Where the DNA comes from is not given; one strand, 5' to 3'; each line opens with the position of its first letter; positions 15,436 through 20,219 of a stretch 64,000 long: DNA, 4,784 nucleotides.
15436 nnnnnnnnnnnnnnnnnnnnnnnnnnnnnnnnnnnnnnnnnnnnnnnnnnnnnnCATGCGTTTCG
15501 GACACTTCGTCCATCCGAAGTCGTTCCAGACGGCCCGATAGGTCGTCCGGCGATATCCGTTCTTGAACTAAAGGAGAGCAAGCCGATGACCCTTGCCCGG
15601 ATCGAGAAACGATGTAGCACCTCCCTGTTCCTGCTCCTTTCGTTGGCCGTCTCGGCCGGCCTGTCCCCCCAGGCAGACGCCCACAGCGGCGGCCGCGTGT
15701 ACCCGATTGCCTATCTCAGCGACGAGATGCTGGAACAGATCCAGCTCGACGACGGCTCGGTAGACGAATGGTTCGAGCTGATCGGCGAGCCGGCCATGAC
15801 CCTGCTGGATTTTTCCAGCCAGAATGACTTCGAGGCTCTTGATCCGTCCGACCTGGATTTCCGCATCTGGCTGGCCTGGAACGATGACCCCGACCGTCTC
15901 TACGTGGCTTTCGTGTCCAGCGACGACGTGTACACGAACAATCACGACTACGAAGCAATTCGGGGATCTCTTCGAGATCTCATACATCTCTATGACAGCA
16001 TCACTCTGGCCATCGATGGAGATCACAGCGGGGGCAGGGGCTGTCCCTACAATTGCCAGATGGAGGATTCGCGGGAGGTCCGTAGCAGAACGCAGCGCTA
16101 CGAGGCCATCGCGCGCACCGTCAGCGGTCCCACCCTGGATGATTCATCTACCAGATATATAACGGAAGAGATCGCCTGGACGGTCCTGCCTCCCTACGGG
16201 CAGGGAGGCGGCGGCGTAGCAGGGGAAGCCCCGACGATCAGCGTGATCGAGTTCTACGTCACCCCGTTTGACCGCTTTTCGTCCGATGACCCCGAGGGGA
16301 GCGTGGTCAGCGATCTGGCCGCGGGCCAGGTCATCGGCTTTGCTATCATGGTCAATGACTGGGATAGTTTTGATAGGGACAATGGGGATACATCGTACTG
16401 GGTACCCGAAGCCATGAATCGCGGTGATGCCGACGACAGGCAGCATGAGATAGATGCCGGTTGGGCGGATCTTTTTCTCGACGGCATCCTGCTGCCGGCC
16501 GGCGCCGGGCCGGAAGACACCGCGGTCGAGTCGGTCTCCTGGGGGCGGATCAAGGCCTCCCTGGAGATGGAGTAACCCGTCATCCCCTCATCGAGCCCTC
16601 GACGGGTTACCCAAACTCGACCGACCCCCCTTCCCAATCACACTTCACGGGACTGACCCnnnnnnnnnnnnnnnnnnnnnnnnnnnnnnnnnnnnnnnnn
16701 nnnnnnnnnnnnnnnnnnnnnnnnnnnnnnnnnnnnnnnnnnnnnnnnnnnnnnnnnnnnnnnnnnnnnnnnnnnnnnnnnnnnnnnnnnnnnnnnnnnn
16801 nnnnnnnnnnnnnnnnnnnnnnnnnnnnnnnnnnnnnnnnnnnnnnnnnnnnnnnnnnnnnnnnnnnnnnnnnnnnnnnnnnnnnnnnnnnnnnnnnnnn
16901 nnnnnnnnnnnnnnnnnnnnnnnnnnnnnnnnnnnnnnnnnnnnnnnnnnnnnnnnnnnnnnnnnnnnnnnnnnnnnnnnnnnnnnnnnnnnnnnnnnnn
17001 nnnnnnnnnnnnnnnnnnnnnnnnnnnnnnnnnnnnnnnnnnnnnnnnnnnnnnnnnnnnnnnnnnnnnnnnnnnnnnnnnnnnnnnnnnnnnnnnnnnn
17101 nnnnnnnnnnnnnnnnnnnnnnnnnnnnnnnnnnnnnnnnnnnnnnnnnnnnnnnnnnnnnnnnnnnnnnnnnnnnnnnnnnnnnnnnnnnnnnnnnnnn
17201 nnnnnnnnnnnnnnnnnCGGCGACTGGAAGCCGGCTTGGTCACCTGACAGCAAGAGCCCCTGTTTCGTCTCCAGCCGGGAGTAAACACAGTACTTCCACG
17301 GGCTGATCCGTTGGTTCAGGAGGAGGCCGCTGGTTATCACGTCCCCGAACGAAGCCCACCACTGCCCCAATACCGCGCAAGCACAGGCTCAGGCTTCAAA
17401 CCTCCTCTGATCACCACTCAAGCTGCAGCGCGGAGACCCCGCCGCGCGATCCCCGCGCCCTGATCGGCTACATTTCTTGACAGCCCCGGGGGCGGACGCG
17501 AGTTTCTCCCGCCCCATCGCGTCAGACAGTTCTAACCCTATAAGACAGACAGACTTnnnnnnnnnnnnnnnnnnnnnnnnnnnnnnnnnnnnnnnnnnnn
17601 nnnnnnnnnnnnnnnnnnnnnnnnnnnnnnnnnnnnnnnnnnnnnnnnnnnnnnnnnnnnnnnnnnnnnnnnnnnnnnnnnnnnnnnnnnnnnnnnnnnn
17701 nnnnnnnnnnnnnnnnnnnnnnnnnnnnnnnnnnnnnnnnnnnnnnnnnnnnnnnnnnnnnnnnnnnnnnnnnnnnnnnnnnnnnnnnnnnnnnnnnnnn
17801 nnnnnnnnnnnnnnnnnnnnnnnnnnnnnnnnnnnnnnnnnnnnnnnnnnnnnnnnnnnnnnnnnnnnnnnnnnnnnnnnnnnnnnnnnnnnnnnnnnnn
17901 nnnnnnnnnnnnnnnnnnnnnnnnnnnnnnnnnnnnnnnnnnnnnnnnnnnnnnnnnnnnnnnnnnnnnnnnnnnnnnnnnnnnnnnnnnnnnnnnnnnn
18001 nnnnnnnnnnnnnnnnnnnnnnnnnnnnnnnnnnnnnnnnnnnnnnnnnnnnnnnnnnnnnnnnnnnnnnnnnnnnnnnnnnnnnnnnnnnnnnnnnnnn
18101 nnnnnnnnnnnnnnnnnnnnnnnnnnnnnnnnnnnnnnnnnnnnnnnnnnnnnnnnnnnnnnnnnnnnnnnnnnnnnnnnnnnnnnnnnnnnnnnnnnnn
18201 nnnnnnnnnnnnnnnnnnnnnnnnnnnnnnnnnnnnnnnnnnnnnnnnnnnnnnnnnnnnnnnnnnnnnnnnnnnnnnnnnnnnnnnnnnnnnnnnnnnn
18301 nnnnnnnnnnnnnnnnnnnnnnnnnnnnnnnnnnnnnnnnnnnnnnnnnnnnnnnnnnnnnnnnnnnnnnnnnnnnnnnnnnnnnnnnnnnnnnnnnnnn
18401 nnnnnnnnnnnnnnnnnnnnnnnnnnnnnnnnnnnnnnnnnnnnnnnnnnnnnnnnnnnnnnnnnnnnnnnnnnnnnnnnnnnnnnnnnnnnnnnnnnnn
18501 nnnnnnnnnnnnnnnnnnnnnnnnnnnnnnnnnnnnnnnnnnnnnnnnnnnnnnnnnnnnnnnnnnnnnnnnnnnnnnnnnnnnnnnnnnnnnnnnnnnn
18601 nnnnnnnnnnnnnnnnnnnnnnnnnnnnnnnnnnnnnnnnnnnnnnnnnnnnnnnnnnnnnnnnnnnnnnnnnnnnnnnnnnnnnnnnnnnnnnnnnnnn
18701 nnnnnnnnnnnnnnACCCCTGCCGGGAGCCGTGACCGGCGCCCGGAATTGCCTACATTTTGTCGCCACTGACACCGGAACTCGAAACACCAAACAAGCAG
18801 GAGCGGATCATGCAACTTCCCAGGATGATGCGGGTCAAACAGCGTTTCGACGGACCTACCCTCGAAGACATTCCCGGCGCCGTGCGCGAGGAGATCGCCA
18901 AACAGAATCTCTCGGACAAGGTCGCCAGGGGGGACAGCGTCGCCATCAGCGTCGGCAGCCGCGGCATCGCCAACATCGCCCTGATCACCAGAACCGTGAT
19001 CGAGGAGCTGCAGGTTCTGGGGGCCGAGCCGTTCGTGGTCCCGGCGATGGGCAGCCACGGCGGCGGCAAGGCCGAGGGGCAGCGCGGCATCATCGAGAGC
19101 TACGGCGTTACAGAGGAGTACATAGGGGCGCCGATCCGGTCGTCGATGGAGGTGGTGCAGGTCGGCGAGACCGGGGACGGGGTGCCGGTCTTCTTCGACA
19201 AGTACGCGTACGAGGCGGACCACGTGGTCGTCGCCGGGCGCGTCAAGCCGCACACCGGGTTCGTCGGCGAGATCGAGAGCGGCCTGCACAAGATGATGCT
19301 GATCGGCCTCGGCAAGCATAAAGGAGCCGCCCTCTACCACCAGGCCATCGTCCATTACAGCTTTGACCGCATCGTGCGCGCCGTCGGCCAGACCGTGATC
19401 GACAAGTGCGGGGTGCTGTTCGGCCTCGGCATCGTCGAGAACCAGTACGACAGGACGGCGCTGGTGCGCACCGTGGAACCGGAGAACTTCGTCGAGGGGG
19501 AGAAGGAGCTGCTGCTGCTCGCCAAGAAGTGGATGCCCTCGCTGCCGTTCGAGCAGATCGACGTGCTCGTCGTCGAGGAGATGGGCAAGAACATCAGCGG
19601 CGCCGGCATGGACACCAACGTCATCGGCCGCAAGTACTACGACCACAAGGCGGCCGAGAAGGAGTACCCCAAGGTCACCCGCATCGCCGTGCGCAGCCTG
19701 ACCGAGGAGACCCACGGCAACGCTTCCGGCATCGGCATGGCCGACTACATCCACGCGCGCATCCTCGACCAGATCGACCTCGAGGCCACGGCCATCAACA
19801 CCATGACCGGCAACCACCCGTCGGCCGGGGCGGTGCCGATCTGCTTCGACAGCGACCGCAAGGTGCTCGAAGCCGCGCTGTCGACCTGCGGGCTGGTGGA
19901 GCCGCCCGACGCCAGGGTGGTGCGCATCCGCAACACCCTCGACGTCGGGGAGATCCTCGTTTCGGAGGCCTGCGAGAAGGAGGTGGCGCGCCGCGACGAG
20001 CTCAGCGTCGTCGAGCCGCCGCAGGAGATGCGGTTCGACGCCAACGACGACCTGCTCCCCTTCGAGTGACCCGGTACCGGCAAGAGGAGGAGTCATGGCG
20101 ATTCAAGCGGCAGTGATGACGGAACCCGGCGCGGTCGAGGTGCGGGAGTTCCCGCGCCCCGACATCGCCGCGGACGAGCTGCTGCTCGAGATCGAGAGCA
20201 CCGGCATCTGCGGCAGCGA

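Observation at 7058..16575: Self-contained sigma54 regulatory module: propeller-sensor bEBP, two cloned -24/-12 promoters with matching upstream dyads, driving a Cys-rich peptide and a family of secreted paralogs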

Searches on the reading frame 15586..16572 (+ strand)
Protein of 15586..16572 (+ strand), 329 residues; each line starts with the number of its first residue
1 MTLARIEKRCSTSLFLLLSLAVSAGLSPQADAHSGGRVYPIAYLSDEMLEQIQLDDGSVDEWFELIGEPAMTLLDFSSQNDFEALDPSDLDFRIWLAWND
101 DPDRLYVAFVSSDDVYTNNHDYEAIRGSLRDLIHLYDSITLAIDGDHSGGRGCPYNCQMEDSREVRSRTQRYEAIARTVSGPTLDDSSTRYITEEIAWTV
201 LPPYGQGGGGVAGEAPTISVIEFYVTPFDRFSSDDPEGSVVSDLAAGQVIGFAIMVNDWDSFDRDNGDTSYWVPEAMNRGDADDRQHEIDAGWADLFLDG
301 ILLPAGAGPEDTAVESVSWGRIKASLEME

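Call 12: search_protein_families(library=pfam, proteins=[window:15586-16572:+], max_evalue=0.01)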
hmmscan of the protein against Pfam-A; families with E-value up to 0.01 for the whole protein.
window:15586-16572:+ (329 aa): 0 families

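Call 18: search_protein_families(library=ncbifam, proteins=[window:15586-16572:+], max_evalue=1)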
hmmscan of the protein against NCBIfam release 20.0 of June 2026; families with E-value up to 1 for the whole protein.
window:15586-16572:+ (329 aa): 1 family
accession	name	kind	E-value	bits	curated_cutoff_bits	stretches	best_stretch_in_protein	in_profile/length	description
NF005009.0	PRK06404.1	equivalog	0.14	11.3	422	1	108-194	31-113/351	anthranilate synthase component I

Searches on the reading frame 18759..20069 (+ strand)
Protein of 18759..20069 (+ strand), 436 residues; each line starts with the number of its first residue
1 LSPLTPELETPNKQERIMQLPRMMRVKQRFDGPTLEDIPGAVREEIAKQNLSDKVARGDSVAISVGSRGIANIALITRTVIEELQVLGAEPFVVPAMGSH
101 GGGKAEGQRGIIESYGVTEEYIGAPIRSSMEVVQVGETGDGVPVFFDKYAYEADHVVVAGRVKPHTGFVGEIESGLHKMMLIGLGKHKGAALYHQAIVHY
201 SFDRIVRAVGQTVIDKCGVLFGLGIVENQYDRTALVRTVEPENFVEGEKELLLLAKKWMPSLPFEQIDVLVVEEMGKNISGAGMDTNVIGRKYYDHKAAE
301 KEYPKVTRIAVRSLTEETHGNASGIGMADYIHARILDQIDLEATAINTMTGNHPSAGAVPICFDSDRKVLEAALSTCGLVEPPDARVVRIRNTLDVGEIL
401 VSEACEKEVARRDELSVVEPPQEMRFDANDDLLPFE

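Call 27: search_protein_families(library=pfam, proteins=[window:18759-20069:+], max_evalue=0.001)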
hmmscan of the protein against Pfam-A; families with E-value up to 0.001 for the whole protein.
window:18759-20069:+ (436 aa): 1 family
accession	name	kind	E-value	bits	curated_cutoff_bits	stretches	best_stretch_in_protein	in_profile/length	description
PF09861.14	Lar_N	-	1.4e-11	44.4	23.3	1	35-198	31-196/204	Lactate racemase N-terminal domain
